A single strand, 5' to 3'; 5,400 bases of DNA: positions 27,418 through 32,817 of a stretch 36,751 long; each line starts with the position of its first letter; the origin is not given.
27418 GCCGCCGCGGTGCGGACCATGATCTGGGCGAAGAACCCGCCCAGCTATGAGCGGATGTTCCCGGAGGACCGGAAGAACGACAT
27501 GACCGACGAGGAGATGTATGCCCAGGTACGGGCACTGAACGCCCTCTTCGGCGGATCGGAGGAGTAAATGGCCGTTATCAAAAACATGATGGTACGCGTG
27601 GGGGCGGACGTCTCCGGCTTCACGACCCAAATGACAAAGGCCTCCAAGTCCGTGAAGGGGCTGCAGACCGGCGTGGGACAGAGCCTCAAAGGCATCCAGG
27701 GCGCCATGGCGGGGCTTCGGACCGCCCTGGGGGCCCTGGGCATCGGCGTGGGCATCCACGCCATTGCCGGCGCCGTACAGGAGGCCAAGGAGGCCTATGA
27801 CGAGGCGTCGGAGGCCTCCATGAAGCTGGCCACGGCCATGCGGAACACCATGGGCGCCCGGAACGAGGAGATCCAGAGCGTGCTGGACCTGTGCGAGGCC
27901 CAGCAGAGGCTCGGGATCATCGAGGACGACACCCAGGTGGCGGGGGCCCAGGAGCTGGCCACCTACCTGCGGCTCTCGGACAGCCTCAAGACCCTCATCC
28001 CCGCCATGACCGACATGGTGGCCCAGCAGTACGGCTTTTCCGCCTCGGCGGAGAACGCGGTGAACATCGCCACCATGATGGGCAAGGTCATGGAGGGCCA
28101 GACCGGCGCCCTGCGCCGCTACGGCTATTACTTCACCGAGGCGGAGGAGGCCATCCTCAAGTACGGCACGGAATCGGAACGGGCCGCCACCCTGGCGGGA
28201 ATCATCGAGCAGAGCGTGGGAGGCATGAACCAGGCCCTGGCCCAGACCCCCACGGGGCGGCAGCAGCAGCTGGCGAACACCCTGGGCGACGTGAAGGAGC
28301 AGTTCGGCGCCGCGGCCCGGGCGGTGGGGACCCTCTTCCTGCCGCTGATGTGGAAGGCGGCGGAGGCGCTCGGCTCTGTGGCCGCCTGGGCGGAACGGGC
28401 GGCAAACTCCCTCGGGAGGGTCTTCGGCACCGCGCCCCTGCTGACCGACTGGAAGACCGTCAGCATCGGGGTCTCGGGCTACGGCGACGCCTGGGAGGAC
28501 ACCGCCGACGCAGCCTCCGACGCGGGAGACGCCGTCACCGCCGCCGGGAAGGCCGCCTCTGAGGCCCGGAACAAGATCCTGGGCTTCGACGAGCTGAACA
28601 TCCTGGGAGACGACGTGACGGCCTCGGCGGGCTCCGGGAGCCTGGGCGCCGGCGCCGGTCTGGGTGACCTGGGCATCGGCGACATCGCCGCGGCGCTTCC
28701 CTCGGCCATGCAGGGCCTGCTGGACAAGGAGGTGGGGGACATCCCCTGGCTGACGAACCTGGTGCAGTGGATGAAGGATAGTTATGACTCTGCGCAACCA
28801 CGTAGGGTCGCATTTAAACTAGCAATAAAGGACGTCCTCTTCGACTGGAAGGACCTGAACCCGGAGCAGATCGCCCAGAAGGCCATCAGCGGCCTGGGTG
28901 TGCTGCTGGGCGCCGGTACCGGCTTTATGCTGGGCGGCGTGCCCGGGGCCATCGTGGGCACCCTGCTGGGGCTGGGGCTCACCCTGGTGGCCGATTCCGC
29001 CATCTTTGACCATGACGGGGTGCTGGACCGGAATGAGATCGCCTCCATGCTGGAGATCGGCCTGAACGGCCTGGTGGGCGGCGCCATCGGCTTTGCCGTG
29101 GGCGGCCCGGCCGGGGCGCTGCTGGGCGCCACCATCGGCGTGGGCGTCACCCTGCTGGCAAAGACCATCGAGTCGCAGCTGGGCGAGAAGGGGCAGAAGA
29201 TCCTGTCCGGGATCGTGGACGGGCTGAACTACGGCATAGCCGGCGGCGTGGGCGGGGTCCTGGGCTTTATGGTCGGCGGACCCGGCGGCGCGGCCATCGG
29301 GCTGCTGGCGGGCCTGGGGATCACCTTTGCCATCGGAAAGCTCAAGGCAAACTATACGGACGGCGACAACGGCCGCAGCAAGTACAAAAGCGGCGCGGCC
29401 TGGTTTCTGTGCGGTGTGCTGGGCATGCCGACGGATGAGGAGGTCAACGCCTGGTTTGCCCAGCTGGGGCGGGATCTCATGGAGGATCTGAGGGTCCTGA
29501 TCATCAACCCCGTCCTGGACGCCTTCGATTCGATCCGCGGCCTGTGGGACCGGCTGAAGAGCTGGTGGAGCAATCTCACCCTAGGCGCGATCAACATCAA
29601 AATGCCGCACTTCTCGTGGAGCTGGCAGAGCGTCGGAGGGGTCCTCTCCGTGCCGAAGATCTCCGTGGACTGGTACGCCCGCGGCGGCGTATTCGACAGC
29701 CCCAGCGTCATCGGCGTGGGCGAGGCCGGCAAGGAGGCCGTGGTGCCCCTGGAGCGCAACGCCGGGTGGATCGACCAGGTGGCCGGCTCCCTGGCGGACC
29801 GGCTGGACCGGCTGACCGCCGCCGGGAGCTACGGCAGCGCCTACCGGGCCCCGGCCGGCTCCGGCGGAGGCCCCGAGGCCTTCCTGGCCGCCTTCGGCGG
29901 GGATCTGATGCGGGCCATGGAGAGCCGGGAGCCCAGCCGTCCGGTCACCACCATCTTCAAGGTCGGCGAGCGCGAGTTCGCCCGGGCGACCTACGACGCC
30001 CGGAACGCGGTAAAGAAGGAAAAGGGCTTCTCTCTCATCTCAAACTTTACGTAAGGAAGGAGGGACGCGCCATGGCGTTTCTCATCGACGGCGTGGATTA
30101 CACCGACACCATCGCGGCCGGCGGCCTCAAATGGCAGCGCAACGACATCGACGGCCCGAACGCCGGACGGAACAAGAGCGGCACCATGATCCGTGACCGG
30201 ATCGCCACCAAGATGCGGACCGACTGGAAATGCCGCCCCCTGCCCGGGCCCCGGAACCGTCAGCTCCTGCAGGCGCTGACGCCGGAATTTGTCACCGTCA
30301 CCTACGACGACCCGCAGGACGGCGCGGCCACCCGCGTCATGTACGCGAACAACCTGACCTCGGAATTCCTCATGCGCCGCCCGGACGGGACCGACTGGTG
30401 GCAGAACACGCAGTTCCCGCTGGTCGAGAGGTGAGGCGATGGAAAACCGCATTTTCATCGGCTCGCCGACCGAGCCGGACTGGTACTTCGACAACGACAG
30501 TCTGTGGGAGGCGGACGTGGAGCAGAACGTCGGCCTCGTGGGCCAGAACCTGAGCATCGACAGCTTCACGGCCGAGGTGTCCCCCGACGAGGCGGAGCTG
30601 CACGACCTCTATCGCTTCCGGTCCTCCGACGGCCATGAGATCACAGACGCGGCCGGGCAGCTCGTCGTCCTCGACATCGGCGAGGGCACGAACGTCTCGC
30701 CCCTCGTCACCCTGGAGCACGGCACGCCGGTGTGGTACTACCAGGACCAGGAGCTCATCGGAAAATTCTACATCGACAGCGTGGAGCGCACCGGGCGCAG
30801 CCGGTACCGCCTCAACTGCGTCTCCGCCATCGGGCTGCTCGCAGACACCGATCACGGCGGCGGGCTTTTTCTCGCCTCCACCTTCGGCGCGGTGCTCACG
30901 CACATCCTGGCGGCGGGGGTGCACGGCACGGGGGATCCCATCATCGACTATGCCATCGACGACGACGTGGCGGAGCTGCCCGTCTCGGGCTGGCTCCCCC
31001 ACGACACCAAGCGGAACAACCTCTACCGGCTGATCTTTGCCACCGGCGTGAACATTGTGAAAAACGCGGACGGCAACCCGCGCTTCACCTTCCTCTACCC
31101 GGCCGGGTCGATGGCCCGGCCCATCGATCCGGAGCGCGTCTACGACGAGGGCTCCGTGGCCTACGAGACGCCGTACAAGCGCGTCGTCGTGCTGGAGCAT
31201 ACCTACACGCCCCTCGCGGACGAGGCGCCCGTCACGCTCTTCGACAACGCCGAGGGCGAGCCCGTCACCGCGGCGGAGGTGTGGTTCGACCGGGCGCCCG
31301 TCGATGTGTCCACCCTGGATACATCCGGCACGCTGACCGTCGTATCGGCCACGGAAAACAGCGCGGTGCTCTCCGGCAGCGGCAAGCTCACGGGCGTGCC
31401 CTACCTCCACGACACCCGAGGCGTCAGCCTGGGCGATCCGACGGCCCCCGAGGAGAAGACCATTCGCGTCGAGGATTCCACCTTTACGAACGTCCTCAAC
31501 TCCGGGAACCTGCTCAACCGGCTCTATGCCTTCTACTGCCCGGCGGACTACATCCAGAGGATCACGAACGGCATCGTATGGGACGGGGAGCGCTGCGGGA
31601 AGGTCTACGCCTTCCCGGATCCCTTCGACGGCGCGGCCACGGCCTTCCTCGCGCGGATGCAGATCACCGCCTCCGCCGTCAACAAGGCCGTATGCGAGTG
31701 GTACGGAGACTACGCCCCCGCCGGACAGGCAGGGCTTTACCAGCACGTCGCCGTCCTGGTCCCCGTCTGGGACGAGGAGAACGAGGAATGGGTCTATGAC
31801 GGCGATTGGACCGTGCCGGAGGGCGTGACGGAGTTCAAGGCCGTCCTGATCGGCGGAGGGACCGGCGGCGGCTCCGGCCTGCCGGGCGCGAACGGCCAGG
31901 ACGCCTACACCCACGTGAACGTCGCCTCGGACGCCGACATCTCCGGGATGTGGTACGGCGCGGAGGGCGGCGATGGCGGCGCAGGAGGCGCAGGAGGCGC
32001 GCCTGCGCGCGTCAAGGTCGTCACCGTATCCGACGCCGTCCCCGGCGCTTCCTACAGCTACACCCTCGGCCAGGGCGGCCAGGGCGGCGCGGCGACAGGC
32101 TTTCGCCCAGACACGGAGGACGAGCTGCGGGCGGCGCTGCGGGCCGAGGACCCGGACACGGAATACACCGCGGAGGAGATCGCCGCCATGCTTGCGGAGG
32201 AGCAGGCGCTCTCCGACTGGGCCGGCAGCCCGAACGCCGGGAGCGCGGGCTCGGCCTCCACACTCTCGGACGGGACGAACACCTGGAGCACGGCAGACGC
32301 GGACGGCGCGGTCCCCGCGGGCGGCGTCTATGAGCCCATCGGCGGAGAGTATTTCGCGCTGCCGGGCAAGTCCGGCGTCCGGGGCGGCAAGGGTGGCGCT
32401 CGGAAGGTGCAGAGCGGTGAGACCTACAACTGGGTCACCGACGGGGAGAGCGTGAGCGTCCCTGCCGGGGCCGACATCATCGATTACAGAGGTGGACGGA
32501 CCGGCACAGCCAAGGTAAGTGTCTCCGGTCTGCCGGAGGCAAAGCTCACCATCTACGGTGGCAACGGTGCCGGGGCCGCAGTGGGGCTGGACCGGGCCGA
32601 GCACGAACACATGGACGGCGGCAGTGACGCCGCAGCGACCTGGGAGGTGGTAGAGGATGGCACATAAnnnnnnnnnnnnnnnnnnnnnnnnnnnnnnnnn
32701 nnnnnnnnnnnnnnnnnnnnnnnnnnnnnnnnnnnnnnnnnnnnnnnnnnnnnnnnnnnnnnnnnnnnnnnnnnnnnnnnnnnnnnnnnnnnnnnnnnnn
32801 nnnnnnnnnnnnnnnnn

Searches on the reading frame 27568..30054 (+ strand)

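Call 26: search_protein_families(library=phrogs, proteins=[window:27568-30054:+], max_evalue=0.001)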
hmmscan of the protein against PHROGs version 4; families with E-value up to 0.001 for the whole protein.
window:27568-30054:+ (828 aa): 9 families
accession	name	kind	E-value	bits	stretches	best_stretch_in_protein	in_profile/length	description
phrog_1535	-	tail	4e-28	99.1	2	649-820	1002-1145/1152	tail length tape measure protein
phrog_28918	-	unknown function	3.3e-19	69.1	2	674-731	1299-1359/1445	-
phrog_17020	-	unknown function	5.7e-13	49.8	1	675-745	222-301/353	-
phrog_31409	-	tail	1.6e-10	41.6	1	207-333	219-340/365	tail length tape measure protein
phrog_28958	-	unknown function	5e-10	40.4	1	638-731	60-168/295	-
phrog_167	-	tail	1.2e-08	34.2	1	5-669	289-782/1555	tail length tape measure protein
phrog_38258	-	unknown function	1.8e-05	24.7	1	673-732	350-420/427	-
phrog_4704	-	tail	6.2e-05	22.9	1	2-249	6-182/625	tail length tape measure protein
phrog_27648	-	unknown function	0.00088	20.2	0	644-731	19-90/214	-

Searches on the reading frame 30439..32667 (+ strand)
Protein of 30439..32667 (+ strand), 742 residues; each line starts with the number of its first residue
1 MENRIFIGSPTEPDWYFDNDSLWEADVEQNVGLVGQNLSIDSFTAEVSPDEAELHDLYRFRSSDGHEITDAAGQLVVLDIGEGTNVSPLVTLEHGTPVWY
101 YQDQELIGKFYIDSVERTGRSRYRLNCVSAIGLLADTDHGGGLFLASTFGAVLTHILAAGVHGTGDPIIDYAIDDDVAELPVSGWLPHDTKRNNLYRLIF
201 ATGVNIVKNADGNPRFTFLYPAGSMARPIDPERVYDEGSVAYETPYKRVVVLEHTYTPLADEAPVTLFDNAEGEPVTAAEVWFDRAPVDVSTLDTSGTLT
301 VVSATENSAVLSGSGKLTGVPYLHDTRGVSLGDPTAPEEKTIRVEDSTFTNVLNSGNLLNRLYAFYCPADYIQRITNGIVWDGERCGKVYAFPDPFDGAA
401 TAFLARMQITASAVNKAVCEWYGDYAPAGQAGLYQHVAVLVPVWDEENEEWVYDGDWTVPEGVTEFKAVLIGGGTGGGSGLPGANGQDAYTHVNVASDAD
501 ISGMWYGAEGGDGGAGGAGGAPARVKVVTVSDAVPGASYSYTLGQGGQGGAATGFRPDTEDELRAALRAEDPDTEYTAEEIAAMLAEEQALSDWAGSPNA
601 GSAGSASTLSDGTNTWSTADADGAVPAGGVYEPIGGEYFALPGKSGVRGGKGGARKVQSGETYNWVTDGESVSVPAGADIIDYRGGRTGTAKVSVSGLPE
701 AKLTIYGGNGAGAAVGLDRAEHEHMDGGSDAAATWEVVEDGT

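Call 26: search_protein_families(library=phrogs, proteins=[window:30439-32667:+], max_evalue=0.001)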
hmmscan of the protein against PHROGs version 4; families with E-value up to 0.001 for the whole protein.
window:30439-32667:+ (742 aa): 2 families
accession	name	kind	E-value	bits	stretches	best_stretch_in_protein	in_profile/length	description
phrog_32744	-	unknown function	1.1e-56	193.8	1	80-554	47-492/748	-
phrog_13879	-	unknown function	5.2e-08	32.6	1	16-217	198-378/571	-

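Call 75: search_protein_families(library=pfam, proteins=[window:30439-32667:+], max_evalue=0.01)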
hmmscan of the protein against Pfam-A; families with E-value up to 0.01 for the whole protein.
window:30439-32667:+ (742 aa): 0 families
